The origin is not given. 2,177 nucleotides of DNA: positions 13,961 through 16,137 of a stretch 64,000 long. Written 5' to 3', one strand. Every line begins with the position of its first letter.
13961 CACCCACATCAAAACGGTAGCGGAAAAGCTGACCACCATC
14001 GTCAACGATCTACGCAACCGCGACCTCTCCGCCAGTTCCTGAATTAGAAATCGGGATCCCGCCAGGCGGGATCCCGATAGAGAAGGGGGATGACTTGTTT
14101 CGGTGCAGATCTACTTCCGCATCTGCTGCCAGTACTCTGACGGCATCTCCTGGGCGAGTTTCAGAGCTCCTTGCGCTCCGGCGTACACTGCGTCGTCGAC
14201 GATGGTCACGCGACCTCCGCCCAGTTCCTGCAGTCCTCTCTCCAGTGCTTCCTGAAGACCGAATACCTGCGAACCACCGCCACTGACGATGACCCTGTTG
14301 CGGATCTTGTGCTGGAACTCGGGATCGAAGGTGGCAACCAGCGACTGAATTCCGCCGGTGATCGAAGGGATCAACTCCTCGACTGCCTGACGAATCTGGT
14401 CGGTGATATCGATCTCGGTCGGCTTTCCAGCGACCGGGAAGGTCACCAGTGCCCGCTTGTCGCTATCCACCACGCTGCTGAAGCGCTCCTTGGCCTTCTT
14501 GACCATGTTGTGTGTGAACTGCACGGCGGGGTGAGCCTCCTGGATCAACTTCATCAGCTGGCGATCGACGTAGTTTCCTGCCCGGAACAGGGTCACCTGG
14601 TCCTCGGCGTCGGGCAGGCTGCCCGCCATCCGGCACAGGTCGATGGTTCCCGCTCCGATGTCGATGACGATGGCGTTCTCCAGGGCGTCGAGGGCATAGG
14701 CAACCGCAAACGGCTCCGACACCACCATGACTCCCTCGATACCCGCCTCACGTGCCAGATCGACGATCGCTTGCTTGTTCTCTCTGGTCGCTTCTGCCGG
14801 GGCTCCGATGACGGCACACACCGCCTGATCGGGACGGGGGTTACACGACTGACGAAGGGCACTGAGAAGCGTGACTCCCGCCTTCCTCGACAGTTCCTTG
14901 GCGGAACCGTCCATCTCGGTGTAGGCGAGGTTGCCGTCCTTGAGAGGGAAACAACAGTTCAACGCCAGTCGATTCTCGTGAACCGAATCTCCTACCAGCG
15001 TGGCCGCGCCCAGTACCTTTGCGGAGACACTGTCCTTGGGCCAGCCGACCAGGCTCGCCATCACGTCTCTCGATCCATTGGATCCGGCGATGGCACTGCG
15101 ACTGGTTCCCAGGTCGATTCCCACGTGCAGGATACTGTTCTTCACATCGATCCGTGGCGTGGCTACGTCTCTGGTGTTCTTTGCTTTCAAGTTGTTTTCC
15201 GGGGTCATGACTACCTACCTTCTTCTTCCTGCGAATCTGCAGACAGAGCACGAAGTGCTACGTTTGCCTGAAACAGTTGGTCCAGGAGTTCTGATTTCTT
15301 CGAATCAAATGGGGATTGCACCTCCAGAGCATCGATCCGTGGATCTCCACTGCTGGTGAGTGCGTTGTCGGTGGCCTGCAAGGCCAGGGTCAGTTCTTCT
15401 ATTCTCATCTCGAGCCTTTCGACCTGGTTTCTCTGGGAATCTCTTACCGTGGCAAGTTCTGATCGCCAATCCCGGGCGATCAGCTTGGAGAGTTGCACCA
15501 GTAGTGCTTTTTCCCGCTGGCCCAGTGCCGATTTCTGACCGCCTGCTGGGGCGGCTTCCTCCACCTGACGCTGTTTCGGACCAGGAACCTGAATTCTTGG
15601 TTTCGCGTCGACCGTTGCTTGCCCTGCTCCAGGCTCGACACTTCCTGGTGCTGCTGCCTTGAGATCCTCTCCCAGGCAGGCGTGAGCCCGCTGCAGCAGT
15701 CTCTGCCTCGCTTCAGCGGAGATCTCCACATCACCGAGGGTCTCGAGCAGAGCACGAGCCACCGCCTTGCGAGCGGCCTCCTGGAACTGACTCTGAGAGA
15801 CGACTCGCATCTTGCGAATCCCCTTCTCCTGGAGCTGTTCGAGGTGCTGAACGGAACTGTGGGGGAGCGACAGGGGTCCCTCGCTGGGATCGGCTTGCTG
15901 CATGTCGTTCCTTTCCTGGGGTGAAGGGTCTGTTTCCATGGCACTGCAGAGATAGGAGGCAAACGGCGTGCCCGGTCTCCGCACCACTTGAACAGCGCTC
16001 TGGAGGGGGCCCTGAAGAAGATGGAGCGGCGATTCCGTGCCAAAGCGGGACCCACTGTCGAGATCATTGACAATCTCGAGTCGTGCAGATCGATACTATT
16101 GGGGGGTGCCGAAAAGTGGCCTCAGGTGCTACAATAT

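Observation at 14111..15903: Orphan MamK-family actin plus coiled-coil partner operon outside any magnetosome context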

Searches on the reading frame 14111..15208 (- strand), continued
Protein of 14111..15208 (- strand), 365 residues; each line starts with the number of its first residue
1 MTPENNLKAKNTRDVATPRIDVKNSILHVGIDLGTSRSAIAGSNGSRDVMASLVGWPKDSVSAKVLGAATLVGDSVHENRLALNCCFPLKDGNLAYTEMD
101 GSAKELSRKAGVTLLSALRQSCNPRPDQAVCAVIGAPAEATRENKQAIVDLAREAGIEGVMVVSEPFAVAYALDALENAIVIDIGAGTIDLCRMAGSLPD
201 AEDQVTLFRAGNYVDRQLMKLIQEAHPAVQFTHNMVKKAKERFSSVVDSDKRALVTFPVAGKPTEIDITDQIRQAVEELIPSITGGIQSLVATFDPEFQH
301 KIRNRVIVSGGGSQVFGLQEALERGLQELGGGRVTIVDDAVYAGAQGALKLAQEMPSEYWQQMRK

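Call 75: find_encoding_contigs(protein=P0035, flank=6000, max_places=1)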
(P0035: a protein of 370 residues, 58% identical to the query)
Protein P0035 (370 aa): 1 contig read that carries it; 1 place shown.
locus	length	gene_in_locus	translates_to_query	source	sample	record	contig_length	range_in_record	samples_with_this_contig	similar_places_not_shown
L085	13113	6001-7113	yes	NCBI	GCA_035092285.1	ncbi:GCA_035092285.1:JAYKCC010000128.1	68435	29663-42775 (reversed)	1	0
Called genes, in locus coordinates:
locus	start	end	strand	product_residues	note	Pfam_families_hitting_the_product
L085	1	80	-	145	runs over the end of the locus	-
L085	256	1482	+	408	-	PF00404:Dockerin_1 (weak), PF13499:EF-hand_7 (faint), PF00404:Dockerin_1 (weak)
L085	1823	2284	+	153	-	-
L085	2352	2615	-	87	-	PF00364:Biotin_lipoyl (weak)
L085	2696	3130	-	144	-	PF01258:zf-dskA_traR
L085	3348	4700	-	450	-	-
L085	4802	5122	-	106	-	-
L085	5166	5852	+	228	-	-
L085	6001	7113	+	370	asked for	PF00012:HSP70 (faint), PF00022:Actin (faint), PF06723:MreB_Mbl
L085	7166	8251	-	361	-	PF00291:PALP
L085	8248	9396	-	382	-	PF00266:Aminotran_5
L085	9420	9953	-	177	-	-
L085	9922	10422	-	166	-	-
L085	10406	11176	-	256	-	PF02577:BFN_dom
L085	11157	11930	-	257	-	PF00459:Inositol_P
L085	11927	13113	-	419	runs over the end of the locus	PF00162:PGK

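Call 82: search_protein_families(library=pfam, proteins=[L008:6344-7111:+, L010:3591-4364:+, L029:6356-7111:+, L010:6407-7162:-, L008:9974-12757:-, L083:3187-4458:-, L084:3579-4871:-, L009:14887-15921:+, L019:6135-7901:+, L074:5911-7860:+], max_evalue=0.001)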
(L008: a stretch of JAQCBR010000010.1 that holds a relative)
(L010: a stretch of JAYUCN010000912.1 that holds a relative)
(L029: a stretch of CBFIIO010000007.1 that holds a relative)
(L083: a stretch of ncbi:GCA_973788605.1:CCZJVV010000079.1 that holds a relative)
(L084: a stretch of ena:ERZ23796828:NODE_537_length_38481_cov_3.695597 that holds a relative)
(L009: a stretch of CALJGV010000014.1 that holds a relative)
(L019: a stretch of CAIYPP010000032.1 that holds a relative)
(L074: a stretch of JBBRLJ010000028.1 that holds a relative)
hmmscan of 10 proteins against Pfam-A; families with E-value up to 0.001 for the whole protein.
L008:6344-7111:+ (255 aa): 3 families
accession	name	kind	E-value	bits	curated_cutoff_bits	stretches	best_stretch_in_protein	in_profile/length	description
PF13614.12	AAA_31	-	9e-10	39.2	27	1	66-223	5-167/177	AAA domain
PF01656.29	CbiA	-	2.2e-06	28.1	25.4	1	66-239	2-87/125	CobQ/CobB/MinD/ParA nucleotide binding domain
PF10609.15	ParA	-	6.8e-06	26.1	27.1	1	63-117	4-58/246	NUBPL iron-transfer P-loop NTPase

L010:3591-4364:+ (257 aa): 4 families
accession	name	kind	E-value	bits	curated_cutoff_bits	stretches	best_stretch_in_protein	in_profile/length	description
PF13614.12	AAA_31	-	4.4e-09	37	27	1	74-207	12-150/177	AAA domain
PF10609.15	ParA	-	7.4e-07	29.3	27.1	1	65-230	5-169/246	NUBPL iron-transfer P-loop NTPase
PF01656.29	CbiA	-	4.3e-06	27.1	25.4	1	68-220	3-105/125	CobQ/CobB/MinD/ParA nucleotide binding domain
PF09140.17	MipZ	-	8.7e-05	22.4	20.7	1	66-198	3-123/262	ATPase MipZ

L029:6356-7111:+ (251 aa): 4 families
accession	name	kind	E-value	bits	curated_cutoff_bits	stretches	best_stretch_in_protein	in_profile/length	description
PF13614.12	AAA_31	-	3.5e-10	40.6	27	1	71-203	14-151/177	AAA domain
PF10609.15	ParA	-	8e-07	29.2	27.1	1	60-218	5-162/246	NUBPL iron-transfer P-loop NTPase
PF01656.29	CbiA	-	2.7e-06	27.8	25.4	1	69-194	9-54/125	CobQ/CobB/MinD/ParA nucleotide binding domain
PF09140.17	MipZ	-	4.1e-06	26.7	20.7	1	62-193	4-123/262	ATPase MipZ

L010:6407-7162:- (251 aa): 3 families
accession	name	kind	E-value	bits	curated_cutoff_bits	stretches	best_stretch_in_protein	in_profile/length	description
PF13419.12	HAD_2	-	3.2e-18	66.9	23.8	1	19-212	1-175/178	Haloacid dehalogenase-like hydrolase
PF00702.32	Hydrolase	-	4.5e-18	66.8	26.4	1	17-203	2-185/191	haloacid dehalogenase-like hydrolase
PF13242.12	Hydrolase_like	-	7.6e-10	39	22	1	170-232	3-67/75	HAD-hyrolase-like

L008:9974-12757:- (927 aa): 1 family
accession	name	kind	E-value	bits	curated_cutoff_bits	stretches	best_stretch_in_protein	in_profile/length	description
PF00263.26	Secretin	-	2e-23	83.3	27.5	1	740-918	1-168/169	Bacterial type II and III secretion system protein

L083:3187-4458:- (423 aa): 0 families

L084:3579-4871:- (430 aa): 0 families

L009:14887-15921:+ (344 aa): 2 families
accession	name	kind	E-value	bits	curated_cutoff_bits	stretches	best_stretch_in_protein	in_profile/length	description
PF00990.26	GGDEF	-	6.2e-13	49.3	23.8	1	26-161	19-156/161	Diguanylate cyclase, GGDEF domain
PF17853.6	GGDEF_2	-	0.00034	21.3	24.5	0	38-122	21-92/116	GGDEF-like domain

L019:6135-7901:+ (588 aa): 1 family
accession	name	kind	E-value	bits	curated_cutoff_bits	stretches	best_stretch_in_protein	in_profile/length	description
PF00990.26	GGDEF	-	3.5e-18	66.3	23.8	1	271-416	14-161/161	Diguanylate cyclase, GGDEF domain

L074:5911-7860:+ (649 aa): 1 family
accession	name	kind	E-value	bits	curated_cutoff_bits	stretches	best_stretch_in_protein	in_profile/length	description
PF07238.19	PilZ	-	0.00018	22.2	22.5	1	23-97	21-101/102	PilZ domain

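Call 93: predict_structure(alignment_id=A1)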
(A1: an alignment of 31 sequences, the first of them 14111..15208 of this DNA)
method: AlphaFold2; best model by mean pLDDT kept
length: 365 residues; sequences in the alignment: 31
mean_pLDDT: 87.0   pTM: 0.84
mean pLDDT of the five models: 87.0, 86.0, 85.6, 82.6, 74.2
residues with pLDDT >= 90: 233; 70-90: 100; 50-70: 6; < 50: 26
segments of 3 or more residues with pLDDT < 50: 1-23, 246-248
pLDDT, mean of each block of 10 residues (from residue 1): 31 40 73 94 95 95 91 92 94 90 95 97 93 91 94 96 93 90 92 89 90 92 95 88 60 88 93 90 93 86 90 83 89 86 93 92 83
secondary structure, 60 per line:
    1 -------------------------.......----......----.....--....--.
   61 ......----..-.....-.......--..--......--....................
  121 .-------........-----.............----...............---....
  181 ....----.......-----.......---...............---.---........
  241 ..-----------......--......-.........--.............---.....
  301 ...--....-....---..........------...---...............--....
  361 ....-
elements in order: E26-32 E37-42 E47-51 E54-57 H60-66 H74-78 E83-86 H95-98 H101-121 E129-136 H142-154 E159-164 H165-173 E177-184 E189-195 E204-207 H211-225 H233-242 E254-259 E262-267 H269-277 H280-292 H296-303 E306-309 H311-314 H318-327 E334-336 H340-354 H357-364

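Call 95: fold_search(model_id=the predicted structure, library=pdb)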
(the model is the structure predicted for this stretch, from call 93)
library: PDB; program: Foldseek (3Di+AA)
matches with E <= 10: 1474; with E <= 0.001: 836
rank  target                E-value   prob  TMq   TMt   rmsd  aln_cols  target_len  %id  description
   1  5ljv_A                7.6e-37  1.00  0.85  0.96   1.9       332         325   40  MamK double helical filament (released 2016-11-16)
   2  5ljw_A                8.4e-35  1.00  0.78  0.85   3.3       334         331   40  MamK non-polymerising A278D mutant bound to AMPPNP (released 2016-11-16)
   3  5ljw_B                1.1e-34  1.00  0.69  0.76   4.7       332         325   40  MamK non-polymerising A278D mutant bound to AMPPNP (released 2016-11-16)
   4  8r2n_A                9.0e-28  1.00  0.80  0.82   3.2       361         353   24  Structure of the BeeR filament (released 2025-03-05)
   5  5jyg_A                9.5e-26  1.00  0.78  0.86   3.1       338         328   40  Cryo-EM structure of the MamK filament at 6.5 A (released 2016-07-27)
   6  9a5t_B                3.2e-20  1.00  0.73  0.79   3.4       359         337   18  Integrative model of MBL-MREB by crosslinking MS and deep learning (released 2024-09-18)
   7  1jcf                  1.6e-19  1.00  0.75  0.81   3.4       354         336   20  MREB FROM THERMOTOGA MARITIMA, TRIGONAL (released 2001-09-19)
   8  7e1g_B                5.4e-19  1.00  0.72  0.79   3.4       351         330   18  Structure of MreB3 from Spiroplasma eriocheiris (released 2022-02-16)
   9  7e1g_A                5.8e-19  1.00  0.72  0.79   3.5       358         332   18  Structure of MreB3 from Spiroplasma eriocheiris (released 2022-02-16)
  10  9zbp_A                1.6e-18  1.00  0.74  0.73   4.5       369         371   16  Helical Reconstruction of the Complex of Pseudo-Acetylated Human Cardiac Actin (K326/328Q) and Tropomyosin (released 2026-01-14)
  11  9a51_A                1.7e-18  1.00  0.74  0.81   3.0       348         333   21  Integrative model of MBL-YTXH by crosslinking MS and deep learning (released 2024-09-18)
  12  8azg                  2.0e-18  1.00  0.72  0.79   4.0       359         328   17  Crystal structure of MreB from Geobacillus stearothermophilus ATCC7953 in complex with ATP (released 2023-09-13)
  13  4czi                  2.8e-18  1.00  0.73  0.84   3.3       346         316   19  C. crescentus MreB, single filament, empty (released 2014-06-11)
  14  1jce                  3.3e-18  1.00  0.73  0.79   3.7       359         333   21  MREB FROM THERMOTOGA MARITIMA (released 2001-09-19)
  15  1jcg                  4.2e-18  1.00  0.74  0.80   3.4       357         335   20  MREB FROM THERMOTOGA MARITIMA, AMPPNP (released 2001-09-19)
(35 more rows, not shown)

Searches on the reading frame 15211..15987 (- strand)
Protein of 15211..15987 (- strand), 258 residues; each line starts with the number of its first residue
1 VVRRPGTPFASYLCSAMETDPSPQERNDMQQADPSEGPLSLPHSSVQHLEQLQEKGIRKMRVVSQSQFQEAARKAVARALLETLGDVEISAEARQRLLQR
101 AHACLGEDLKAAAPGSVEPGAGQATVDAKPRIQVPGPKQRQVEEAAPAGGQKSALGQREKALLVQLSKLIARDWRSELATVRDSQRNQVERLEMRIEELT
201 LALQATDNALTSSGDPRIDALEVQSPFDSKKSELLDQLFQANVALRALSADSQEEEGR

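Call 3: search_protein_families(library=pfam, proteins=[window:15211-15987:-], max_evalue=0.01)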
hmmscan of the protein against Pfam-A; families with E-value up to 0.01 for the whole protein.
window:15211-15987:- (258 aa): 0 families

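Call 4: search_protein_families(library=ncbifam, proteins=[window:15211-15987:-], max_evalue=0.01)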
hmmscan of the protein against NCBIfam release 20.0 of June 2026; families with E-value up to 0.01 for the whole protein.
window:15211-15987:- (258 aa): 0 families

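Call 12: find_homologous_proteins(query=window:15211-15903:-, max_evalue=0.01)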
Query window:15211-15903:- (230 aa): 30 proteins with E <= 0.01 among 3610 candidates.
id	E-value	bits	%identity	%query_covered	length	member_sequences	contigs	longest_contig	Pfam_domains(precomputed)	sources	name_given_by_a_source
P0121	4.8e-135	466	100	100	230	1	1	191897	-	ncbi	-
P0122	3.2e-113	394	88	100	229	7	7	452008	-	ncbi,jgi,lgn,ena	-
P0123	4.0e-65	237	57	99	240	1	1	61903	-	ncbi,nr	ncbi:MAG: hypothetical protein OSB09_01350 [Planctomycetota bacterium]|nr:hypothetical protein [Plan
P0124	2.2e-64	235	59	97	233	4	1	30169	-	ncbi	-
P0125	2.5e-59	219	54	97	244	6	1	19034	-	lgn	-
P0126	6.1e-59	217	58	97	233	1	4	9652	-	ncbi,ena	-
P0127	6.7e-59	217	55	94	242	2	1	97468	-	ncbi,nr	ncbi:MAG: hypothetical protein OSB12_00300 [Planctomycetota bacterium]|nr:hypothetical protein [Plan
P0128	1.2e-58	216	54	97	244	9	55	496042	-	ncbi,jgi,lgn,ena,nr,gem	ncbi:MAG: hypothetical protein HN891_03290 [Planctomycetes bacterium]|jgi:hypothetical protein|nr:hy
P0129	1.9e-58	216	55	95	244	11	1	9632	-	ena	-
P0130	2.5e-58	215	54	95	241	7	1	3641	-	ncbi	-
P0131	5.8e-56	208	56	97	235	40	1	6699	-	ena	-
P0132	7.8e-56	207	55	97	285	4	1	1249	-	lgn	-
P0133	4.1e-51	192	53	92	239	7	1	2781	-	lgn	-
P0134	5.4e-51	191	50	98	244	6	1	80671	-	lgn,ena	-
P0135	1.0e-50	190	48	92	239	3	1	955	-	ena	-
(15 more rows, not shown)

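Call 59: predict_structure(alignment_id=A2)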
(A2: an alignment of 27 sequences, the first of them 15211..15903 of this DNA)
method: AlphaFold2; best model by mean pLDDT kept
length: 230 residues; sequences in the alignment: 27
mean_pLDDT: 68.1   pTM: 0.24
mean pLDDT of the five models: 68.1, 67.8, 65.3, 65.1, 64.1
residues with pLDDT >= 90: 25; 70-90: 93; 50-70: 56; < 50: 56
segments of 3 or more residues with pLDDT < 50: 1-8, 80-100, 102-117, 119-123
pLDDT, mean of each block of 10 residues (from residue 1): 45 57 67 73 86 82 84 77 39 36 44 43 58 87 85 85 94 88 58 53 83 85 56
secondary structure, 60 per line:
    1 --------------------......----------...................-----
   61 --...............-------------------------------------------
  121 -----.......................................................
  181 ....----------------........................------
elements in order: H21-26 H37-55 H63-77 H126-184 H201-224

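Call 69: fold_search(model_id=the predicted structure, library=pdb)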
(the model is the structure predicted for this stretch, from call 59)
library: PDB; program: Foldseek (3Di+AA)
matches with E <= 10: 106; with E <= 0.001: 0
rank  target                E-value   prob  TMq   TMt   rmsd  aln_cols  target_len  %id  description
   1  6ff4_x                1.1e+00  0.20  0.14  0.34  11.9        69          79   14  human Bact spliceosome core structure (released 2018-08-29)
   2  5lj5_O                1.3e+00  0.04  0.12  0.10  37.5       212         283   14  Overall structure of the yeast spliceosome immediately after branching. (released 2016-08-31)
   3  7nhl_p                1.6e+00  0.15  0.13  0.28   7.8        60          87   13  VgaA-LC, an antibiotic resistance ABCF, in complex with 70S ribosome from Staphylococcus aureus (released 2021-05-05)
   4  4goe_B                1.7e+00  0.33  0.15  0.54   3.1        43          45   19  Crystal structure of the SGTA homodimerization domain with a covalent modification of a single C38 (released 2012-11-21)
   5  7dvq_7                2.0e+00  0.13  0.14  0.33  12.8        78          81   15  Cryo-EM Structure of the Activated Human Minor Spliceosome (minor Bact Complex) (released 2021-03-31)
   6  6j6g_P                2.0e+00  0.06  0.14  0.16  38.6       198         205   16  Cryo-EM structure of the yeast B*-a2 complex at an average resolution of 3.2 angstrom (released 2019-04-24)
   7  4god_B                2.1e+00  0.33  0.15  0.57   3.2        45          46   18  Crystal structure of the SGTA homodimerization domain (released 2012-11-21)
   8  4goe_A                2.1e+00  0.28  0.15  0.50   3.5        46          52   17  Crystal structure of the SGTA homodimerization domain with a covalent modification of a single C38 (released 2012-11-21)
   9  3d36_B                2.1e+00  0.13  0.14  0.14  12.0        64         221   17  How to Switch Off a Histidine Kinase: Crystal Structure of Geobacillus stearothermophilus KinB with the Inhibitor Sda (released 2009-01-13)
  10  7b9c_B                2.4e+00  0.13  0.15  0.37   9.7        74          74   15  Structure of a minimal SF3B core in complex with spliceostatin A (form I) (released 2021-08-04)
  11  4god_A                2.9e+00  0.21  0.15  0.54   4.1        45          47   18  Crystal structure of the SGTA homodimerization domain (released 2012-11-21)
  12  1irx_A                3.2e+00  0.13  0.12  0.06   7.4        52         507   21  Crystal structure of class I lysyl-tRNA synthetase (released 2002-04-17)
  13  7evn_B                3.2e+00  0.10  0.14  0.35  11.9        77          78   14  The cryo-EM structure of the DDX42-SF3b complex (released 2022-08-03)
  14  4cpg_MODEL_1_A        3.4e+00  0.21  0.15  0.42   4.3        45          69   18  Solution structure of the SGTA N-terminal domain (released 2014-12-03)
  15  3d36_A                3.6e+00  0.10  0.14  0.15  12.2        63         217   19  How to Switch Off a Histidine Kinase: Crystal Structure of Geobacillus stearothermophilus KinB with the Inhibitor Sda (released 2009-01-13)
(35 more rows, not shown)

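Call 76: search_protein_representatives(alignment_id=A2)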
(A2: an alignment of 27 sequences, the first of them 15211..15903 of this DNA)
Query: 27 sequences, 240 profile positions. Proteins with E-value up to 0.001 (for the whole library): 41; up to 1e-10: 34; up to 1e-30: 9. The best 41 are listed.
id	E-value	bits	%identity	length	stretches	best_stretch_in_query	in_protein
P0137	9.6e-100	349.8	-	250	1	1-238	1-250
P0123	7.0e-97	340.4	-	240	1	1-240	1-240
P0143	1.8e-91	322.7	-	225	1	1-239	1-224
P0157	8.6e-59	215.7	-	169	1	1-165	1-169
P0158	4.4e-42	161.0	-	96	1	144-240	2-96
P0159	4.8e-35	137.9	-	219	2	138-229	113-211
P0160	1.5e-33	133.0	-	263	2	13-191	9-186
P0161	2.0e-32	129.3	-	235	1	13-225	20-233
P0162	1.5e-31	126.5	-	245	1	13-224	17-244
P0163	1.2e-30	123.5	-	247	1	9-225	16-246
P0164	3.2e-29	118.9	-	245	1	14-223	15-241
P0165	4.4e-28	115.1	-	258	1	12-225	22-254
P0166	7.3e-28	114.4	-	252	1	12-225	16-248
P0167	1.2e-27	113.8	-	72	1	167-240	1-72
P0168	1.0e-26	110.7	-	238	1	13-224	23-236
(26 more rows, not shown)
